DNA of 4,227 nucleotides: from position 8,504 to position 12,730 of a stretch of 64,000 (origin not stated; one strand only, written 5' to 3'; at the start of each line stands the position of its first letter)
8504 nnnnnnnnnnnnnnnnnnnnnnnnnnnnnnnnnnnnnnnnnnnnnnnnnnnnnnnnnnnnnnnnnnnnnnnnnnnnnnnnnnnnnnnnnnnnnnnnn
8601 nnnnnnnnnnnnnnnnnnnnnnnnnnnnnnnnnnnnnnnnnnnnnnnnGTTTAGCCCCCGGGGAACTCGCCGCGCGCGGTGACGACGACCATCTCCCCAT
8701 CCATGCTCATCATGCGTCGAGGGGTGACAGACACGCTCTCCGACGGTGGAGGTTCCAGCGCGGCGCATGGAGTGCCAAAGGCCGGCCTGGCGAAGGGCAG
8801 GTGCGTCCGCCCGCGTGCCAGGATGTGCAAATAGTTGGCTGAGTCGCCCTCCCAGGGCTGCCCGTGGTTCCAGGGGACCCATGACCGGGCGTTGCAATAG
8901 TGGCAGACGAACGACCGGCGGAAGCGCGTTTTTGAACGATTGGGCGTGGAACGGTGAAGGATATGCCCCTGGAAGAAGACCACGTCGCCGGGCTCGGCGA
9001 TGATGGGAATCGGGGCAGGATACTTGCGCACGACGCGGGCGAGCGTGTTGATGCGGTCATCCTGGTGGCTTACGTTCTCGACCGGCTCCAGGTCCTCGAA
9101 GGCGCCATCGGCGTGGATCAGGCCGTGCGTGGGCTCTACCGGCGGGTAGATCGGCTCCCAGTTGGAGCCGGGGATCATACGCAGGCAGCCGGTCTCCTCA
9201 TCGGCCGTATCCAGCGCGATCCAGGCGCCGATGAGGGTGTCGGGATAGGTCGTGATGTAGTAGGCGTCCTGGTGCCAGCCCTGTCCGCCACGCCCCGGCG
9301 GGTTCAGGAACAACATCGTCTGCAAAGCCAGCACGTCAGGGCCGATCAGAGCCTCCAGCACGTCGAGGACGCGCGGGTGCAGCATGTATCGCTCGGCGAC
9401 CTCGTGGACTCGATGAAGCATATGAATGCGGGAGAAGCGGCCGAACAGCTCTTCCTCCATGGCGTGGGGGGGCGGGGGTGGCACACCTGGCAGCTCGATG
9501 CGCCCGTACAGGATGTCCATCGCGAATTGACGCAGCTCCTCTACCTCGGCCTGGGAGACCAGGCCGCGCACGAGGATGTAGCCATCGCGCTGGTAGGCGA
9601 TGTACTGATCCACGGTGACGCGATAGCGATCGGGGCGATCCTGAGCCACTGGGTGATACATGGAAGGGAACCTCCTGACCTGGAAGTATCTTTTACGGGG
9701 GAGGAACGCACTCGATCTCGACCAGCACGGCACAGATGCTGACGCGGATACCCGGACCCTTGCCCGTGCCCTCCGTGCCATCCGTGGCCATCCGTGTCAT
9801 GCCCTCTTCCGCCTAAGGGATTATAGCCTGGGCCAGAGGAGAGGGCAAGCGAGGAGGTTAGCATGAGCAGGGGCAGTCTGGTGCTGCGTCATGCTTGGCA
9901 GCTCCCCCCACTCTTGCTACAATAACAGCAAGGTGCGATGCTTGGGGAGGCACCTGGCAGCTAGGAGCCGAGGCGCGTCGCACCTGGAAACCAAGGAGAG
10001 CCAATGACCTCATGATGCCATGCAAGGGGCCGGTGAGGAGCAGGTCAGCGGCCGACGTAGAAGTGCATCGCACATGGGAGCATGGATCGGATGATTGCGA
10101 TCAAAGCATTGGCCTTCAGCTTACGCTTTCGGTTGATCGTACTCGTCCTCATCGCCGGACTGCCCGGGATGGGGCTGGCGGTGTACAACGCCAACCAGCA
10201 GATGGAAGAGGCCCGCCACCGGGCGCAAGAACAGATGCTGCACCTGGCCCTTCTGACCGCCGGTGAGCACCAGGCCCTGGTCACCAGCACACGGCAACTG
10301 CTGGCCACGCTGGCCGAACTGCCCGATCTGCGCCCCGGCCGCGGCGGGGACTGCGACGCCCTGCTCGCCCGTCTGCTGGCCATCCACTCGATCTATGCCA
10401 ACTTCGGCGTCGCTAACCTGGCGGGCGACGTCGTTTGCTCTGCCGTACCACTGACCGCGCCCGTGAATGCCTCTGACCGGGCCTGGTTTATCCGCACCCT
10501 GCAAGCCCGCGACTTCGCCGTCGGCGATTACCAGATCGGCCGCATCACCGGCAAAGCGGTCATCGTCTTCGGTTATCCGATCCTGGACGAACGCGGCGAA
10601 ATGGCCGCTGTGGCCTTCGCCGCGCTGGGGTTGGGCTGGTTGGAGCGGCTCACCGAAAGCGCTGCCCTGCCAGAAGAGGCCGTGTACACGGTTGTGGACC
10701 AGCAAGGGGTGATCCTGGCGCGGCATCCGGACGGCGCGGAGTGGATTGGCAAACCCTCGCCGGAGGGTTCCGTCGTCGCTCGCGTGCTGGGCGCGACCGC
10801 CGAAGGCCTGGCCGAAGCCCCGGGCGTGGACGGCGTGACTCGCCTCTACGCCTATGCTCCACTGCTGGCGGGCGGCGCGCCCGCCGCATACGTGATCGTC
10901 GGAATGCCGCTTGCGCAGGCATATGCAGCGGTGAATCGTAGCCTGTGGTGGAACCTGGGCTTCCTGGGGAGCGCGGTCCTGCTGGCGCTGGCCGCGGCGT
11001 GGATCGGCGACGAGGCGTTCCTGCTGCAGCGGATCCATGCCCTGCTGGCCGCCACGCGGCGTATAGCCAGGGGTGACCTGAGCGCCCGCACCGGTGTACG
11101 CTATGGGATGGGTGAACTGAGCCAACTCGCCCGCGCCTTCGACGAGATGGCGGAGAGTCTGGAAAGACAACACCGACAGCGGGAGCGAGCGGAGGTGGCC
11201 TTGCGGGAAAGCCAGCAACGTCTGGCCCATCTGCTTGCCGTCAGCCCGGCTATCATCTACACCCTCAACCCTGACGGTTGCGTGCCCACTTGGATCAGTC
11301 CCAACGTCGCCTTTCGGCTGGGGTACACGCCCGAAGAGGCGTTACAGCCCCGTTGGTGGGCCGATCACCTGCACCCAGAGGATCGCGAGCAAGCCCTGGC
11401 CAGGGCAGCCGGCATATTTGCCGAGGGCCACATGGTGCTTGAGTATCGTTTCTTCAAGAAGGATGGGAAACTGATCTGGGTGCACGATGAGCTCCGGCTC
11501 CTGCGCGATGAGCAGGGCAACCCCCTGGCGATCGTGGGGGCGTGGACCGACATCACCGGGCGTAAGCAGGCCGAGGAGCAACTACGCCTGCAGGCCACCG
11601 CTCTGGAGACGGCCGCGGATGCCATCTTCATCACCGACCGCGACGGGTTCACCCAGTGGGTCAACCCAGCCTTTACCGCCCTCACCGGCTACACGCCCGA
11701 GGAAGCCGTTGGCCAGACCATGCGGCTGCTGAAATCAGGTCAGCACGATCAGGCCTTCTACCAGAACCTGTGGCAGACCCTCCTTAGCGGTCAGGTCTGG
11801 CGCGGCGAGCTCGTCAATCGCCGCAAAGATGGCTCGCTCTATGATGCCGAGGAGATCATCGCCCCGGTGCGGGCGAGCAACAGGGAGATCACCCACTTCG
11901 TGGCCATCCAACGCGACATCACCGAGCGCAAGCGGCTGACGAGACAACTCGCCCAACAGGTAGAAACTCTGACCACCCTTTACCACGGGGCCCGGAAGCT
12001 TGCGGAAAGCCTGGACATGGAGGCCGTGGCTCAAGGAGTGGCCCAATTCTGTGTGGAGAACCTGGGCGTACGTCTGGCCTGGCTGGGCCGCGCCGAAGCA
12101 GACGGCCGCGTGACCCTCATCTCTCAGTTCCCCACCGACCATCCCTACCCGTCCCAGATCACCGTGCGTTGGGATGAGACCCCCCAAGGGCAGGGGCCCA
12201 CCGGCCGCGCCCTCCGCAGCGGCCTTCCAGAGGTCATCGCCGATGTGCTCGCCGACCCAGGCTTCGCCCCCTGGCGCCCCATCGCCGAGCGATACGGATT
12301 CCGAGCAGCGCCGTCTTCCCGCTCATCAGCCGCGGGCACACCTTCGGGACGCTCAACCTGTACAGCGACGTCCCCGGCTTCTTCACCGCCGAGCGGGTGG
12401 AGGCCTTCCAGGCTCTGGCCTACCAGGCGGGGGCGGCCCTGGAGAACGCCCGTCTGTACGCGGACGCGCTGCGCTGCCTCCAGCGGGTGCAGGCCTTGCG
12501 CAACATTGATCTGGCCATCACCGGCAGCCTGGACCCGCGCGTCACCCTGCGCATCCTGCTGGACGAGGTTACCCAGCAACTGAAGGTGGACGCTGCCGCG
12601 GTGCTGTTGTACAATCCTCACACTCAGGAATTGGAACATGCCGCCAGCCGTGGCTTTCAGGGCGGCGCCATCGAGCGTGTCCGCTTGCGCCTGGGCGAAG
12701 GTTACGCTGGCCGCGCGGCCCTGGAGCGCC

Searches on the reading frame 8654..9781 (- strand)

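Call 89: search_protein_families(library=pfam, proteins=[window:8654-9781:-], max_evalue=0.001)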
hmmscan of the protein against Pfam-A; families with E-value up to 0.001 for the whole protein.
window:8654-9781:- (376 aa): 1 family
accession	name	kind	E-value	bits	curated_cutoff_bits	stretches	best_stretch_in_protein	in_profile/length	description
PF05721.19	PhyH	-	3.4e-35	122.7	22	1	63-289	1-212/213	Phytanoyl-CoA dioxygenase (PhyH)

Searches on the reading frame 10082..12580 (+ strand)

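Call 89: search_protein_families(library=pfam, proteins=[window:10082-12580:+], max_evalue=0.001)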
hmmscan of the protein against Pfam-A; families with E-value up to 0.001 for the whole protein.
window:10082-12580:+ (833 aa): 9 families
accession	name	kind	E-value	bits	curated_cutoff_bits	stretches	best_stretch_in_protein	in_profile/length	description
PF13426.13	PAS_9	-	3.6e-32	111.2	27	2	513-615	2-103/103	PAS domain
PF08447.18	PAS_3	-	3.3e-30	104.6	25.6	2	405-486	4-87/89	PAS fold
PF00989.32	PAS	-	1.7e-25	89.6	22.6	1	506-613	5-113/113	PAS fold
PF08448.16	PAS_4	-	2.6e-19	69.9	23.1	2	509-618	2-110/110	PAS fold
PF02743.24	dCache_1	-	1.9e-15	57.5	45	1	48-261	7-230/240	Cache domain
PF00672.30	HAMP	-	3.1e-10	40.6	25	1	314-361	6-52/53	HAMP domain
PF01590.32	GAF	-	1.7e-07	32.2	22.4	1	645-743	1-90/133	GAF domain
PF13188.13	PAS_8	-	4e-07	30.1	21.8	1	505-548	4-44/65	PAS domain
PF13185.12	GAF_2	-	1.7e-06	28.7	28.6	1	644-734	2-84/136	GAF domain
